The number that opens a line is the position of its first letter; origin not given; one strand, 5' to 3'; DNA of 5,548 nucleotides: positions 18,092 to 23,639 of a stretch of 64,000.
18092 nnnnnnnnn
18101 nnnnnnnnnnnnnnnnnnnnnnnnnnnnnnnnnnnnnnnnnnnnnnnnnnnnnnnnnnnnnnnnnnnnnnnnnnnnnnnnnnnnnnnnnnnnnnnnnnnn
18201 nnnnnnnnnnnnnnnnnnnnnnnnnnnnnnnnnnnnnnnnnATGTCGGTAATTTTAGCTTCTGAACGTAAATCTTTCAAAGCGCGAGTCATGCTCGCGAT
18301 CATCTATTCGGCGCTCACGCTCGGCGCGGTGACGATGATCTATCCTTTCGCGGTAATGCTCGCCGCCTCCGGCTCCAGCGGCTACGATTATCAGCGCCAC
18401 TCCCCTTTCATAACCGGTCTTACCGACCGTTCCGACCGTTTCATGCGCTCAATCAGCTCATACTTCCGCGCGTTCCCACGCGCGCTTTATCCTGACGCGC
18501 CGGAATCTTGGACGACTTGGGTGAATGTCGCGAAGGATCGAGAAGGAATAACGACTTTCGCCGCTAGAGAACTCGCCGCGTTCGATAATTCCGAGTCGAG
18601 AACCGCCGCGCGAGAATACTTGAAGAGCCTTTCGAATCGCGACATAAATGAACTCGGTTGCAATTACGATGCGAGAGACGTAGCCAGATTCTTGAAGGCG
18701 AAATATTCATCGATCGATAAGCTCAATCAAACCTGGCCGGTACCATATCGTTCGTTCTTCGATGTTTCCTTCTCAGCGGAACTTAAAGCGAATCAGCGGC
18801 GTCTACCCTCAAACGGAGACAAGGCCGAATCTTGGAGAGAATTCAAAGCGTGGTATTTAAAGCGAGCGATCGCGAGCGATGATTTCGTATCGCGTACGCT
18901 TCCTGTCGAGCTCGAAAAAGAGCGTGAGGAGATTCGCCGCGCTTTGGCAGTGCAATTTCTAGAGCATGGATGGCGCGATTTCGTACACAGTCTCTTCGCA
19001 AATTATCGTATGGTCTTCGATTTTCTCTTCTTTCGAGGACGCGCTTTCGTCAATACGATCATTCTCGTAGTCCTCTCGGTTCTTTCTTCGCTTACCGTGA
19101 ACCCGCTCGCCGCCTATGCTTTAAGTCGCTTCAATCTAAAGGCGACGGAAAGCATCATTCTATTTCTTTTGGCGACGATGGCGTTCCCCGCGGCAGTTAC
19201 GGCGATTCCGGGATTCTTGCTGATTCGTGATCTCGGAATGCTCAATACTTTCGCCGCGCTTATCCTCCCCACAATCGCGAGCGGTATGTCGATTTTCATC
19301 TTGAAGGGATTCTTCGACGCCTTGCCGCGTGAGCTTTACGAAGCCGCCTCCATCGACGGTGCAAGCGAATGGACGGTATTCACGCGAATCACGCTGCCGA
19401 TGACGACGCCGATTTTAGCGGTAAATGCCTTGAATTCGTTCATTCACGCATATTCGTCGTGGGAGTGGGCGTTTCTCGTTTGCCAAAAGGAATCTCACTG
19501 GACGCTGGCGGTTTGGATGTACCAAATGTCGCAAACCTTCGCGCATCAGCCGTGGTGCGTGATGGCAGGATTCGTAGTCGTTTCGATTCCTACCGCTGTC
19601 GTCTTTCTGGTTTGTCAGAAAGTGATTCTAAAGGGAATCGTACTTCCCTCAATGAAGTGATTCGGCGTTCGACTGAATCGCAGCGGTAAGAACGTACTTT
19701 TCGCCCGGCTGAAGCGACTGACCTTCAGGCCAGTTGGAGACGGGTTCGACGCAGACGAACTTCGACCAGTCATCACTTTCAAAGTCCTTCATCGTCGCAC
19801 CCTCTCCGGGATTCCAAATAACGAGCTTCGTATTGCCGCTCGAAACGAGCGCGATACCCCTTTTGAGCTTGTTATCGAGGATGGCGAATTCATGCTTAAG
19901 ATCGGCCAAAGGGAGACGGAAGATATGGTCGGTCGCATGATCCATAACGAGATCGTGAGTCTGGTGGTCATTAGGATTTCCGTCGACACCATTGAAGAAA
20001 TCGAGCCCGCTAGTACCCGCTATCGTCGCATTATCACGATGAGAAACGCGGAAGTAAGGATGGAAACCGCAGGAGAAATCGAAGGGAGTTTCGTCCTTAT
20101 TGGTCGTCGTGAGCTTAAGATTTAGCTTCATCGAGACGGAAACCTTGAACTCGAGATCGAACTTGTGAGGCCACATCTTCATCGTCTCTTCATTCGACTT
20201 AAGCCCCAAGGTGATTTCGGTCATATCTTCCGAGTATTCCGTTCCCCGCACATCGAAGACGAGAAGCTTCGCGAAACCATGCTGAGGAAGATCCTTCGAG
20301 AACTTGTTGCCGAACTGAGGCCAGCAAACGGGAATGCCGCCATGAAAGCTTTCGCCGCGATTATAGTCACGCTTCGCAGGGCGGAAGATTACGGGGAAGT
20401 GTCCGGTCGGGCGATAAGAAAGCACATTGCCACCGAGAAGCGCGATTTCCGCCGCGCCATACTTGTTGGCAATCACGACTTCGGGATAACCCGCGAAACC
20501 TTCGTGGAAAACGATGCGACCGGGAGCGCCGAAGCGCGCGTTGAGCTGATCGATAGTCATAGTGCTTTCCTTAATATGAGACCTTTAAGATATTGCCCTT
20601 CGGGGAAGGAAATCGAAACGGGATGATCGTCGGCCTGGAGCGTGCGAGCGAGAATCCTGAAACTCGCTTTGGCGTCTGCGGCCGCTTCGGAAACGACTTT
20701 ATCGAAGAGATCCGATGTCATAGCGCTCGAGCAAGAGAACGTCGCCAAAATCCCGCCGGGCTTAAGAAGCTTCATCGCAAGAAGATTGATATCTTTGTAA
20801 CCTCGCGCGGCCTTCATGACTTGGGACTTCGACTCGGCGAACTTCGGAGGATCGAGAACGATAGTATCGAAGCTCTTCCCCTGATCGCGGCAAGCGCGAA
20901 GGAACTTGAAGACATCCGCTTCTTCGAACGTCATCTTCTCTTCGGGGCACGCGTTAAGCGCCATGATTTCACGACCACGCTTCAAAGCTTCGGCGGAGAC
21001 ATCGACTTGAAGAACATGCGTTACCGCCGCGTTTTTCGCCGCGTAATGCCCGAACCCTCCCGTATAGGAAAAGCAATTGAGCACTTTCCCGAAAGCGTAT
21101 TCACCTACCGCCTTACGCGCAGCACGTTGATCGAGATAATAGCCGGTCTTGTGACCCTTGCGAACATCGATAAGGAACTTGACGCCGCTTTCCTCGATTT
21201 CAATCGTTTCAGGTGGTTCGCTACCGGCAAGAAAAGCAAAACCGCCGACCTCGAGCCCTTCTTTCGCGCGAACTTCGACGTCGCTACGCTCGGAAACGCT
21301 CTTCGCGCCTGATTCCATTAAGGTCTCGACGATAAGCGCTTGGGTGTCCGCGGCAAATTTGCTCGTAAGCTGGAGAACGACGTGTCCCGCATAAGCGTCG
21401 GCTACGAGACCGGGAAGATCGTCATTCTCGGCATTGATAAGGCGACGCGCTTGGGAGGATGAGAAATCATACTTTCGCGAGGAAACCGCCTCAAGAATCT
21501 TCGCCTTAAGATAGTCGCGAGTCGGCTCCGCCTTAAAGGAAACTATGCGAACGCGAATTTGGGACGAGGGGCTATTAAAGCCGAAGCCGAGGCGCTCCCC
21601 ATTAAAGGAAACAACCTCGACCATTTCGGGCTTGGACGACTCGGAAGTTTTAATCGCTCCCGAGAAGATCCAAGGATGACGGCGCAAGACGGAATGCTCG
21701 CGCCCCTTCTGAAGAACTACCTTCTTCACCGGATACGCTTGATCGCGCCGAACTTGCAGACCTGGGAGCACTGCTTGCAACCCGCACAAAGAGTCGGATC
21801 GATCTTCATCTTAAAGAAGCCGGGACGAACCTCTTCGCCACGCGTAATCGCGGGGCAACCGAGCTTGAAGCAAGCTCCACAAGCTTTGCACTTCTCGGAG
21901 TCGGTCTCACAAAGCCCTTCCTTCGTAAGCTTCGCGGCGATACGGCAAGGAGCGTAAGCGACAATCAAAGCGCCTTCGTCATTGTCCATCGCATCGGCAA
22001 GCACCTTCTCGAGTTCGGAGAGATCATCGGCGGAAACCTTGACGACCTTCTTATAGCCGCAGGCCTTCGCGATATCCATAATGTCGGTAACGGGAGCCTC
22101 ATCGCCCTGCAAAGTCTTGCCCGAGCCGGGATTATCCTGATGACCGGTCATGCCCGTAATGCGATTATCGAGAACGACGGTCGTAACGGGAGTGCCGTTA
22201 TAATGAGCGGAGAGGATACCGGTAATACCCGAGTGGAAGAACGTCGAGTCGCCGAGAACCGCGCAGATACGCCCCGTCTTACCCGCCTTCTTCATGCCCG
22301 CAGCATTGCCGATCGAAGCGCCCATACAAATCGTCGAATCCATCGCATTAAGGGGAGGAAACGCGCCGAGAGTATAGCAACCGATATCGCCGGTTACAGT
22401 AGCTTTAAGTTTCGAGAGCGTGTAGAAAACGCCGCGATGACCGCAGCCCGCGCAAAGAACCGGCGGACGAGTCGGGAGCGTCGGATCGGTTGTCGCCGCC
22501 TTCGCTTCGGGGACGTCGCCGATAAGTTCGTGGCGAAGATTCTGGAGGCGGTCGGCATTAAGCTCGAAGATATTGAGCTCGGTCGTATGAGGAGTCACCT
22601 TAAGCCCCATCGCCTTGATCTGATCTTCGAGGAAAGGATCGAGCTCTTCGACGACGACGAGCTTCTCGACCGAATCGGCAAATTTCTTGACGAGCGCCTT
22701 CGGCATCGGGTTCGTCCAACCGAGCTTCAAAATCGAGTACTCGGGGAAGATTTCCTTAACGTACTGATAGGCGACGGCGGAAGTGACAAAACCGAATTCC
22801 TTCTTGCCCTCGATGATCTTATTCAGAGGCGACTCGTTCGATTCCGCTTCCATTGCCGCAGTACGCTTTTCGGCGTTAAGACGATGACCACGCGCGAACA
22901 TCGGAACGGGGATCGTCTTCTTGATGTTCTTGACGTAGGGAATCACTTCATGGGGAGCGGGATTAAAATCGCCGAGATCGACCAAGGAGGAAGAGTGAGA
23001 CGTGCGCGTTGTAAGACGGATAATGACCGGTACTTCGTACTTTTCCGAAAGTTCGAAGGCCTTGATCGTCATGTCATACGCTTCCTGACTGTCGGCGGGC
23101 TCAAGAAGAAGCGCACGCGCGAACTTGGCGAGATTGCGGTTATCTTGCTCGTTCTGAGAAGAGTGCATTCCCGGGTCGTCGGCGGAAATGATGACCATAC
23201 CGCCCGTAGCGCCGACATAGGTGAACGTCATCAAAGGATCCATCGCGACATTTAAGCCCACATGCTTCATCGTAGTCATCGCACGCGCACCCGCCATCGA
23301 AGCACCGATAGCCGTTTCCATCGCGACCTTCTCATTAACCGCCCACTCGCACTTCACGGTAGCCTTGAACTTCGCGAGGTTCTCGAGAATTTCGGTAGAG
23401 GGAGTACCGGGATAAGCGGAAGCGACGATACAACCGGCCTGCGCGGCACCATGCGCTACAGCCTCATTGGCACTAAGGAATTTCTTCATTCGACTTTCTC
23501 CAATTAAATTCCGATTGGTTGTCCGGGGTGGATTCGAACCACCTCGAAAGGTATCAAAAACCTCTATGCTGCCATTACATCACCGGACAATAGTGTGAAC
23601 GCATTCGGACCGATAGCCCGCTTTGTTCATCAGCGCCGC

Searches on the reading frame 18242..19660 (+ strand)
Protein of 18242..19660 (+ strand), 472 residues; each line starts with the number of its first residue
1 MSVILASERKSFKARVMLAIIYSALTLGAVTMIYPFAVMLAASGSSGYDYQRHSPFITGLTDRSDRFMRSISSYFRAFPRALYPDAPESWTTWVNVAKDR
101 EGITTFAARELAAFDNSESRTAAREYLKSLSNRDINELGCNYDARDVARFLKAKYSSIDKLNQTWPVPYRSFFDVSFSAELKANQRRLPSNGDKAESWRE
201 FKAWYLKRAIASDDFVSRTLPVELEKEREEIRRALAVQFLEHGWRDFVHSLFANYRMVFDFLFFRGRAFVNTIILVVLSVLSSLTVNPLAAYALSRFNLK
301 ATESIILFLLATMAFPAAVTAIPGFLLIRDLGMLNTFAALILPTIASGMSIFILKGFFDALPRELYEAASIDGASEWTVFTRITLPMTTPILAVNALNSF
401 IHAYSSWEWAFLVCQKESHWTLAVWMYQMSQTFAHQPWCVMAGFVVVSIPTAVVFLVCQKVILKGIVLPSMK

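Call 22: search_protein_families(library=pfam, proteins=[window:18242-19660:+])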
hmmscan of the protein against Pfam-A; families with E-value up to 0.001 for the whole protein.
window:18242-19660:+ (472 aa): 1 family
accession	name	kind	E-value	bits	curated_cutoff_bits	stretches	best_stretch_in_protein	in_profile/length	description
PF00528.27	BPD_transp_1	-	2.5e-13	50.6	26.4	1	293-462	8-178/184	Binding-protein-dependent transport system inner membrane component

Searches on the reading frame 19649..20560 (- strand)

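Call 22: search_protein_families(library=pfam, proteins=[window:19649-20560:-])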
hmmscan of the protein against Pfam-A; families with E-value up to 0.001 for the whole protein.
window:19649-20560:- (303 aa): 1 family
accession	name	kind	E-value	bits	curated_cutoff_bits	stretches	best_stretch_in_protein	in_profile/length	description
PF01263.26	Aldose_epim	-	1.1e-38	133.7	27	1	28-293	3-296/299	Aldose 1-epimerase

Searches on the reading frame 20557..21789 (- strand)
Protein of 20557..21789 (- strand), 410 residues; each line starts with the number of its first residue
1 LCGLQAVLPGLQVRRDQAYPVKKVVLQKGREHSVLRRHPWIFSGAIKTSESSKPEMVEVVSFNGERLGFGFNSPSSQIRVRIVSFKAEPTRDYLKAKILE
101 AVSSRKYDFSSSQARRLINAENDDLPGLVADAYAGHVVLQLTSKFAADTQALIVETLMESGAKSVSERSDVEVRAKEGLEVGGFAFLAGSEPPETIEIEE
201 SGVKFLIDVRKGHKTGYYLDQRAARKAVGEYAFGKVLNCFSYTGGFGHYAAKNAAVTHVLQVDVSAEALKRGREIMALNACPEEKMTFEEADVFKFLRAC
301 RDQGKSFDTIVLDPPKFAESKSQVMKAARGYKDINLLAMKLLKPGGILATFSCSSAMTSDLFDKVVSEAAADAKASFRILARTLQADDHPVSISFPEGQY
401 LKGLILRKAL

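Call 22: search_protein_families(library=pfam, proteins=[window:20557-21789:-])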
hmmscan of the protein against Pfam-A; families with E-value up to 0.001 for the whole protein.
window:20557-21789:- (410 aa): 5 families
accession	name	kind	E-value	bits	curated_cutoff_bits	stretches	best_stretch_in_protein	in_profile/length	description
PF10672.15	Methyltrans_SAM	-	2.3e-24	86.6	27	1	186-370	77-256/286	S-adenosylmethionine-dependent methyltransferase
PF17785.7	PUA_3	-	1.6e-15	57.1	22.6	1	24-85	1-64/64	PUA-like domain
PF13847.12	Methyltransf_31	-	6.5e-08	32.8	27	1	235-369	6-126/145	Methyltransferase domain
PF05175.20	MTS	-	0.00042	20.4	23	1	235-372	34-160/170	Methyltransferase small domain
PF03602.21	Cons_hypoth95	-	0.00054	20.1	24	1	234-325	43-133/182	Conserved hypothetical protein 95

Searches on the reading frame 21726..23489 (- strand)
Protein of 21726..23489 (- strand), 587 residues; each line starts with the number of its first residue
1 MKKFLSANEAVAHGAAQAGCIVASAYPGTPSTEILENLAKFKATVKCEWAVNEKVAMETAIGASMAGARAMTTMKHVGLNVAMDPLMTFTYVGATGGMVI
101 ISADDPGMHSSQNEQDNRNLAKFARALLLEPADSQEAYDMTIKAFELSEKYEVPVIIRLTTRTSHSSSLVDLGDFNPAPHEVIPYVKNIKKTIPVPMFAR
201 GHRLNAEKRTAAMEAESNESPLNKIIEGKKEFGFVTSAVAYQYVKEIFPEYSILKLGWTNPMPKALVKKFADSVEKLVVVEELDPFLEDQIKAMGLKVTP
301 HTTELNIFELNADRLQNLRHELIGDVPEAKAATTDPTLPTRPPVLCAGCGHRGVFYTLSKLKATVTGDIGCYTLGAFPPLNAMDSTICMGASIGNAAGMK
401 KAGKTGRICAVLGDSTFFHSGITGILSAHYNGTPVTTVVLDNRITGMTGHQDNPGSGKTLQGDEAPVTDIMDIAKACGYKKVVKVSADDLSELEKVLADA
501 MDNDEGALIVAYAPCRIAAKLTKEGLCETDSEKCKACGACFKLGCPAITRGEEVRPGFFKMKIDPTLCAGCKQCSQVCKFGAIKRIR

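Call 89: find_related_loci(query=window:21726-23489:-, collection=genome_contigs, flank=500)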
Query window:21726-23489:- (587 aa) in genome_contigs; peptide patterns used: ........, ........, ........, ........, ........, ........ (x = any residue, [..] = any of these).
600 stretches matched a pattern (row limit reached: there are more); 591 encode a relative of the query (tblastn E <= 1e-3); the best 80 are kept; 80 distinct loci.
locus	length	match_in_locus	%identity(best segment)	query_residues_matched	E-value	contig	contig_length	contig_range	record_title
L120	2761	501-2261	84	1-587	0e+0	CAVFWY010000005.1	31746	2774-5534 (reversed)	Gemmiger sp. isolate H07675-L1_cleanbin_000058 genome assembly, contig: Spades_H07675-L1_contig_1110, whole genome shotg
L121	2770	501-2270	82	1-587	0e+0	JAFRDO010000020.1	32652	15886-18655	MAG: Kiritimatiellae bacterium isolate RGIG2398 Goat_Ileum-4__c55671, whole genome shotgun sequence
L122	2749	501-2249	84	1-583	0e+0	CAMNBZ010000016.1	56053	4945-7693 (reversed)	MAG: uncultured Verrucomicrobia bacterium isolate SRR1222429_bin.101_metaWRAP_v1.3_MAG genome assembly, contig: NODE.727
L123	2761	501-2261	83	1-587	0e+0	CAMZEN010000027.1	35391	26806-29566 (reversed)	MAG TPA_asm: uncultured Verrucomicrobia bacterium isolate SRR10912534_bin.105_metaWRAP_v1.3_MAG genome assembly, contig:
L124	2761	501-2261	83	1-587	0e+0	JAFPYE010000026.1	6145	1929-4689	MAG: Kiritimatiellae bacterium isolate RGIG1582 Goat_Abomasum.Co__c230821, whole genome shotgun sequence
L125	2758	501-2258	80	2-587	0e+0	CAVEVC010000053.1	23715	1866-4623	Clostridiales bacterium CCNA10 isolate H07615-L1_cleanbin_000051 genome assembly, contig: Spades_H07615-L1_contig_1510,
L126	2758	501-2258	79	2-587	0e+0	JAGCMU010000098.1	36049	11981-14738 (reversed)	MAG: Kiritimatiellae bacterium isolate RGIG9934 Yak_Rectum.Co__c3500638, whole genome shotgun sequence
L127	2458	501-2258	79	2-587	0e+0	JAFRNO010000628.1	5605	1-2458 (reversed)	MAG: Kiritimatiellae bacterium isolate RGIG2632 Goat_Omasum-1__c641503, whole genome shotgun sequence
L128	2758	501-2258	79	2-587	0e+0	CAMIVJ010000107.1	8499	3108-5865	MAG: uncultured bacterium isolate SRR12081293_bin.97_metaWRAP_v1.3_MAG genome assembly, contig: ERZ12289773.14253, whole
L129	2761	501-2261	82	1-587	0e+0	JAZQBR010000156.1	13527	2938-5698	MAG: Kiritimatiellia bacterium isolate T1900044640_TS20190106.MAGScoT_cleanbin_000021 SGB_1239_k141_952627, whole genome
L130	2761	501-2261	80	1-587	0e+0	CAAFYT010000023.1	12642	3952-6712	MAG TPA_asm: Kiritimatiellae bacterium, isolate HGM23416, WGS project CAAFYT010000000 data, contig: SRS475941_2_k119_110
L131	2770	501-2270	79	1-587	0e+0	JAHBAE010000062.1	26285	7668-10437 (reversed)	MAG: Kiritimatiellae bacterium isolate MB2.95_2 k101_637738, whole genome shotgun sequence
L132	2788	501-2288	80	1-587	0e+0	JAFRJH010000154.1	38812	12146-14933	MAG: Kiritimatiellae bacterium isolate RGIG2521 Goat_Jejunum-4__c116684, whole genome shotgun sequence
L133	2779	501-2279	80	4-587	0e+0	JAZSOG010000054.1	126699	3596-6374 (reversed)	MAG: Kiritimatiellia bacterium isolate T1900044549_TS20190015.MAGScoT_cleanbin_000036 SGB_192_k141_3083200, whole genome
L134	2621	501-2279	80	4-587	0e+0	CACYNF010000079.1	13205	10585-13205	uncultured bacterium isolate RUG12088 genome assembly, contig: RUG12088_asm_79, whole genome shotgun sequence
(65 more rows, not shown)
